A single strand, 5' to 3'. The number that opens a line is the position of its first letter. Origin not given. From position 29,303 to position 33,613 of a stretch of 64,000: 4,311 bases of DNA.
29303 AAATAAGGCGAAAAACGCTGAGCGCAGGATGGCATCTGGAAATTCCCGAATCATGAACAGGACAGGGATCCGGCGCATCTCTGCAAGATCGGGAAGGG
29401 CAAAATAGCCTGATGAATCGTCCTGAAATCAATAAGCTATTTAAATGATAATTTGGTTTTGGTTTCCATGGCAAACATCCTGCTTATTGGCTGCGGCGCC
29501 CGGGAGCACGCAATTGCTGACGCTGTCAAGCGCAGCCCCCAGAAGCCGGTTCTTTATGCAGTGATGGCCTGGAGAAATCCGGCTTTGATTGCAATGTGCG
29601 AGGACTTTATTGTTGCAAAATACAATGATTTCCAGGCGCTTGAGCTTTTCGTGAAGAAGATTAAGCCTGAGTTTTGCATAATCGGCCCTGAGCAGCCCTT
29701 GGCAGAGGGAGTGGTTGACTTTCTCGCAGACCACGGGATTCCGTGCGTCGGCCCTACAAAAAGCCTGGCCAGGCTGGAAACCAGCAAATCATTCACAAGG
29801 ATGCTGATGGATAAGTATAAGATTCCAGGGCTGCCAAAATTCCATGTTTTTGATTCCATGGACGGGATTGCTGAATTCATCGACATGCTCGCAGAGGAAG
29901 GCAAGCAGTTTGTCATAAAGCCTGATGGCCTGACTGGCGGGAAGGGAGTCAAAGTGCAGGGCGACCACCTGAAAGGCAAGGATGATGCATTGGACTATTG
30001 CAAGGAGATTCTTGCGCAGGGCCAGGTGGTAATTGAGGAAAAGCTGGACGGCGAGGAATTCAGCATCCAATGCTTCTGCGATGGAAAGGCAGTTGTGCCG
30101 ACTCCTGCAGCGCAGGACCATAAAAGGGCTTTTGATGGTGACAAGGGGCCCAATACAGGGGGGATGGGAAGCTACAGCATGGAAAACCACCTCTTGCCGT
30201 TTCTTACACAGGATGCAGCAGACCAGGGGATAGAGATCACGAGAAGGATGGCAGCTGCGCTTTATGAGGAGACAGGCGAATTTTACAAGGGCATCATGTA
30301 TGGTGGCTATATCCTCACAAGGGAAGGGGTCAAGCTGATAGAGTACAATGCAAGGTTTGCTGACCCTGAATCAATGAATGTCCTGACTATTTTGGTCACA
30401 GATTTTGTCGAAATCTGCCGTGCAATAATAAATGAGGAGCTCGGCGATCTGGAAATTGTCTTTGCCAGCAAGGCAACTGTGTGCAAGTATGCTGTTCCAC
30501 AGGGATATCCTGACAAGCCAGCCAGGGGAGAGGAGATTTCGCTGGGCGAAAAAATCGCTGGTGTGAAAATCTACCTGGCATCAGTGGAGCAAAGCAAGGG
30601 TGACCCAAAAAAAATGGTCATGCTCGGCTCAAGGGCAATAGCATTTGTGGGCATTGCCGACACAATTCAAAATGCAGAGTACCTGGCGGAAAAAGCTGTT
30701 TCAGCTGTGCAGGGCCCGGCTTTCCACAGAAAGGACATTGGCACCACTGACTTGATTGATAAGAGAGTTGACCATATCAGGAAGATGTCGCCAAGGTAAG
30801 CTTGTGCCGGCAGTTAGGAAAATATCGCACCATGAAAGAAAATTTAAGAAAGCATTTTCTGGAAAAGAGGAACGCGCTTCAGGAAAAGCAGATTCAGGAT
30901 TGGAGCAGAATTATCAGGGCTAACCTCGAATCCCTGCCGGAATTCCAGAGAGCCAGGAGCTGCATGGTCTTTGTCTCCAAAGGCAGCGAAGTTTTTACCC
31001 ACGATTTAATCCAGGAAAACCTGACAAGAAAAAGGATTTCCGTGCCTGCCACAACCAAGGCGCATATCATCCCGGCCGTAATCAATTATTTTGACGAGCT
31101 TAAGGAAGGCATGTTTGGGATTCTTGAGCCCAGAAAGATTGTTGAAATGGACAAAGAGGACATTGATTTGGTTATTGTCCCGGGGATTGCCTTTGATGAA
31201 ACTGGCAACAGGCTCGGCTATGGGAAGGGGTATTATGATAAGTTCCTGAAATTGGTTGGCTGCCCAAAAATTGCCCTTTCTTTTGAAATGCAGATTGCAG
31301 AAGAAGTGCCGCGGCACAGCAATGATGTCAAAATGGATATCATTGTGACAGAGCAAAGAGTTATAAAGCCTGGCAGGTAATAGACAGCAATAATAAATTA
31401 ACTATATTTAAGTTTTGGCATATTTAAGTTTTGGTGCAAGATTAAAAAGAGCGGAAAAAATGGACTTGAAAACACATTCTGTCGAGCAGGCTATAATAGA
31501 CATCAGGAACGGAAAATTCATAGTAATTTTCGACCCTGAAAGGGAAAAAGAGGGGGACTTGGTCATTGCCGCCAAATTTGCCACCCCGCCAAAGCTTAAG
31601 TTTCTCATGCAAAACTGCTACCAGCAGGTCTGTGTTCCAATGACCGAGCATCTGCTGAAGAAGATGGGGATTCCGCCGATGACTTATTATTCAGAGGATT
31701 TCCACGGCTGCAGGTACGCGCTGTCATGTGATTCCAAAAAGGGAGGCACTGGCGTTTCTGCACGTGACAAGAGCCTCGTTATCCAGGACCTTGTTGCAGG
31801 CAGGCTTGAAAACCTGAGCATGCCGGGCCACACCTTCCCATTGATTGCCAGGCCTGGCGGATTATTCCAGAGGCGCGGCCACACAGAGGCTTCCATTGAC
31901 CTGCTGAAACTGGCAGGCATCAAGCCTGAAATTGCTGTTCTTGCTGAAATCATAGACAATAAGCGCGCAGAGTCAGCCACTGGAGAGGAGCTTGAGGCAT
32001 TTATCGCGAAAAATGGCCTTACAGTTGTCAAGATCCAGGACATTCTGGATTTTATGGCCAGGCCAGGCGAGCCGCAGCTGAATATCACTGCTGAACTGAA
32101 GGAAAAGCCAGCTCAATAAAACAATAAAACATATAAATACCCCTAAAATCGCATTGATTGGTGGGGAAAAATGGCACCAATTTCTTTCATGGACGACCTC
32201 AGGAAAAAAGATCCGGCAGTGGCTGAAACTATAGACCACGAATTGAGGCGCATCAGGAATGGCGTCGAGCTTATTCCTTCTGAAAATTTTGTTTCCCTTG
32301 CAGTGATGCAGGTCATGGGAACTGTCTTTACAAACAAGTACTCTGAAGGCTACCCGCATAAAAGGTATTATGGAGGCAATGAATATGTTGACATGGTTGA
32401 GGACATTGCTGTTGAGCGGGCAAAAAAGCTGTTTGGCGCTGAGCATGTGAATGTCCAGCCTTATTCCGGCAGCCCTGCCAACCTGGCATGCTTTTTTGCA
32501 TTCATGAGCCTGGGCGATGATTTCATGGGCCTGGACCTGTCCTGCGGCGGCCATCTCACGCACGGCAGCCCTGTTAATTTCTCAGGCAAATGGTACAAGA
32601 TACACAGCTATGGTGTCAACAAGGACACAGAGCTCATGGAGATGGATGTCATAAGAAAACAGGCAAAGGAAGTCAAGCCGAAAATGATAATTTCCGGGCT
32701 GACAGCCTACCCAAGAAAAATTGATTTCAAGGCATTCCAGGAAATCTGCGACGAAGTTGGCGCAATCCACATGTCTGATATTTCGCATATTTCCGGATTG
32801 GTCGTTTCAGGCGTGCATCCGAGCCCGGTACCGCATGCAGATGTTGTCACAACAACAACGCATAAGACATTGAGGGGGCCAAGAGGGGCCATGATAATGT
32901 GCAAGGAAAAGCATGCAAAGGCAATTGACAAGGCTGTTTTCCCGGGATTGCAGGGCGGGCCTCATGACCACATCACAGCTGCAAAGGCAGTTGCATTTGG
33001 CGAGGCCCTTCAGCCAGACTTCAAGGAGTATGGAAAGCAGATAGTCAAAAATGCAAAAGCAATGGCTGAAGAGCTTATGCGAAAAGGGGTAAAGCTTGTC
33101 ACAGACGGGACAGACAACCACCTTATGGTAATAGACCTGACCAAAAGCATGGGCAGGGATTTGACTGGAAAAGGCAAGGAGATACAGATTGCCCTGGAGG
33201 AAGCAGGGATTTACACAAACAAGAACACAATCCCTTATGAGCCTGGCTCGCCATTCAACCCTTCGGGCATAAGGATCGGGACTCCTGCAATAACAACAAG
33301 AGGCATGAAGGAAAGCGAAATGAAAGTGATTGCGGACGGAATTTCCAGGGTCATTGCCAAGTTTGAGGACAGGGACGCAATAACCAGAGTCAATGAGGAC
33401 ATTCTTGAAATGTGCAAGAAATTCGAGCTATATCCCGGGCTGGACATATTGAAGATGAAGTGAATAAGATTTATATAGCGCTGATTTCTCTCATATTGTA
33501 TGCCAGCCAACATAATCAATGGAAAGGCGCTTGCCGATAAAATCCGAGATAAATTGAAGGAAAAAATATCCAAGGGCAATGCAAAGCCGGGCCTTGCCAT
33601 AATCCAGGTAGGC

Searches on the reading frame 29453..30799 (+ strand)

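Call 54: search_protein_families(library=pfam, proteins=[window:29453-30799:+], max_evalue=0.00001)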
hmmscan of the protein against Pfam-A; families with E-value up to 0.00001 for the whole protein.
window:29453-30799:+ (448 aa): 3 families
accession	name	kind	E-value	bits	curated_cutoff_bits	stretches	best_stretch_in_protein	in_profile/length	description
PF01071.24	GARS_A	-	7.8e-55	186.2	27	1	110-306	1-193/194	Phosphoribosylglycinamide synthetase, ATP-grasp (A) domain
PF02844.21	GARS_N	-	4.6e-24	85.5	29.5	1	8-109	2-100/100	Phosphoribosylglycinamide synthetase, N domain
PF02843.22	GARS_C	-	3.7e-15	56.5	34.8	1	342-431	1-91/92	Phosphoribosylglycinamide synthetase, C domain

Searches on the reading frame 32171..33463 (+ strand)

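Call 54: search_protein_families(library=pfam, proteins=[window:32171-33463:+], max_evalue=0.00001)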
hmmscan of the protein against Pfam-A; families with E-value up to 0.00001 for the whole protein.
window:32171-33463:+ (430 aa): 1 family
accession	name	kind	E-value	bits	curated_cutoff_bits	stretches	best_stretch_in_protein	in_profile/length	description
PF00464.25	SHMT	-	3.5e-156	520.3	27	1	11-389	2-397/399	Serine hydroxymethyltransferase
